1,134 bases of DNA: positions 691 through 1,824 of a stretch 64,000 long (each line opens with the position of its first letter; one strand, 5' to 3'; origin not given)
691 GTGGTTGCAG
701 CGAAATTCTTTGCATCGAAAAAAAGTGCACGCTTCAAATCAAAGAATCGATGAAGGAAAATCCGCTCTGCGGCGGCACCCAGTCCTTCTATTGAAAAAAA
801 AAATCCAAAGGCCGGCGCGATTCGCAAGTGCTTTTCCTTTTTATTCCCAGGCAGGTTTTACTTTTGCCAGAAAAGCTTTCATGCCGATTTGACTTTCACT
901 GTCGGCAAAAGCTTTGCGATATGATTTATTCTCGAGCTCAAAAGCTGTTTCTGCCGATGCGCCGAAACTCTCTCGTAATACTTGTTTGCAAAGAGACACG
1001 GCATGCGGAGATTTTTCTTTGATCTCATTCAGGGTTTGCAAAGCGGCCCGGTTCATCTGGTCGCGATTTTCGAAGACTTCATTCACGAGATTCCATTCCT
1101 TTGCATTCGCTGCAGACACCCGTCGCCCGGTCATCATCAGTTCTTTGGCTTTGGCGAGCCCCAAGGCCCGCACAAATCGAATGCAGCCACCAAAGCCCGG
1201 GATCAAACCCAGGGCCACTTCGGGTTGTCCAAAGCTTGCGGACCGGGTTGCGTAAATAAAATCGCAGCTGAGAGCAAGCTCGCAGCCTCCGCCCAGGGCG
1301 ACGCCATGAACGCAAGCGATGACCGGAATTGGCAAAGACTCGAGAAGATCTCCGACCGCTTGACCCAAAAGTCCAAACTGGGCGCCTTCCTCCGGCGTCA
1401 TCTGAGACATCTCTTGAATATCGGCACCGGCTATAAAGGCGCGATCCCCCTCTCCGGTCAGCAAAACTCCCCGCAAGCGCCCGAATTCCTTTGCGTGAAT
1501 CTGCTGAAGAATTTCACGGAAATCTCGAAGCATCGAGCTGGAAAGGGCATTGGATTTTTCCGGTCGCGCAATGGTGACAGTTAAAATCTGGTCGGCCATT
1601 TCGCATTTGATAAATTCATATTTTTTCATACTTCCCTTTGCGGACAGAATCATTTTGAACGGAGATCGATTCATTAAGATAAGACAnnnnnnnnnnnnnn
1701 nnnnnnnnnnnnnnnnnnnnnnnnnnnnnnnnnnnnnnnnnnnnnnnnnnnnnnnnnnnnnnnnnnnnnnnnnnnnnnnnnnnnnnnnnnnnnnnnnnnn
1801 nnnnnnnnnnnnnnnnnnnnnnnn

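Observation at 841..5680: Cryptic operon of a carrier-less NRPS-type adenylation enzyme, a polytopic membrane FNR-like reductase and a crotonase, with a divergent LysR regulator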

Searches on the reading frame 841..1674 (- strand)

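Call 3: search_protein_families(library=pfam, proteins=[window:841-1674:-], max_evalue=0.1)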
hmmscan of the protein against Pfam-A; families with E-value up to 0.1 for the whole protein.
window:841-1674:- (277 aa): 3 families
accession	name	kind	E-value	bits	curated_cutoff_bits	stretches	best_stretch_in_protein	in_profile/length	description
PF00378.25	ECH_1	-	3.4e-60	203.9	27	1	28-277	4-249/251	Enoyl-CoA hydratase/isomerase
PF16113.10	ECH_2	-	5.2e-32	112.1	27.2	2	32-205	3-176/335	Enoyl-CoA hydratase/isomerase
PF25145.1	NfeD1b_N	-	0.0025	17.9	40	1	106-153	50-97/189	NfeD1b, N-terminal domain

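Call 4: search_protein_families(library=ncbifam, proteins=[window:841-1674:-], max_evalue=0.1)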
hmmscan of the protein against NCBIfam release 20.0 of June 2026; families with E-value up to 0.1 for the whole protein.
window:841-1674:- (277 aa): 74 families (the best 25 are shown)
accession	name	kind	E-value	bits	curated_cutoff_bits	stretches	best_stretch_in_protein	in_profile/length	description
NF004475.0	PRK05809.1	subfamily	2.9e-68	230.2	394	1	21-274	5-255/260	short-chain-enoyl-CoA hydratase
NF005802.0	PRK07657.1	equivalog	1.7e-60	204.7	363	1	25-276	8-257/260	enoyl-CoA hydratase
NF005803.0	PRK07658.1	equivalog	3.7e-60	203.5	313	1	20-276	2-254/257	enoyl-CoA hydratase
NF051848.1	EnCoAHydtEchA19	equivalog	2.3e-58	197.8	400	1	25-277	5-256/258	enoyl-CoA hydratase EchA19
NF006007.0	PRK08138.1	subfamily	3e-57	194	355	1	23-276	11-258/261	enoyl-CoA hydratase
NF004517.0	PRK05862.1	equivalog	1.2e-53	182.3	396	1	18-276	2-254/257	enoyl-CoA hydratase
NF042430.2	EnCoAhydt_DpgD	equivalog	1.1e-49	169.2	400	1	26-277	3-256/258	enoyl-CoA-hydratase DpgD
NF007239.0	PRK09674.1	equivalog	2.5e-49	168.1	371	1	23-276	7-254/257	2,3-dehydroadipyl-CoA hydratase PaaF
NF004781.0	PRK06127.1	subfamily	2.1e-47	162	291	1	19-276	10-266/269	enoyl-CoA hydratase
NF006100.0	PRK08252.1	subfamily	2.6e-47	161.6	282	1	21-277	4-252/254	crotonase/enoyl-CoA hydratase family protein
NF004634.0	PRK05980.1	equivalog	8e-47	159.8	375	1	21-275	4-259/263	crotonase/enoyl-CoA hydratase family protein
NF006699.0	PRK09245.1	subfamily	3.6e-46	157.6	354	1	20-276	3-263/266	crotonase/enoyl-CoA hydratase family protein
NF004795.0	PRK06143.1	subfamily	7.8e-46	156.7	283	1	26-271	15-256/260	enoyl-CoA hydratase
NF004840.0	PRK06190.1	equivalog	5.1e-44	150.8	253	1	20-259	4-239/260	enoyl-CoA hydratase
NF005699.0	PRK07509.1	equivalog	1.6e-43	149.3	249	1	19-276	3-261/267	crotonase/enoyl-CoA hydratase family protein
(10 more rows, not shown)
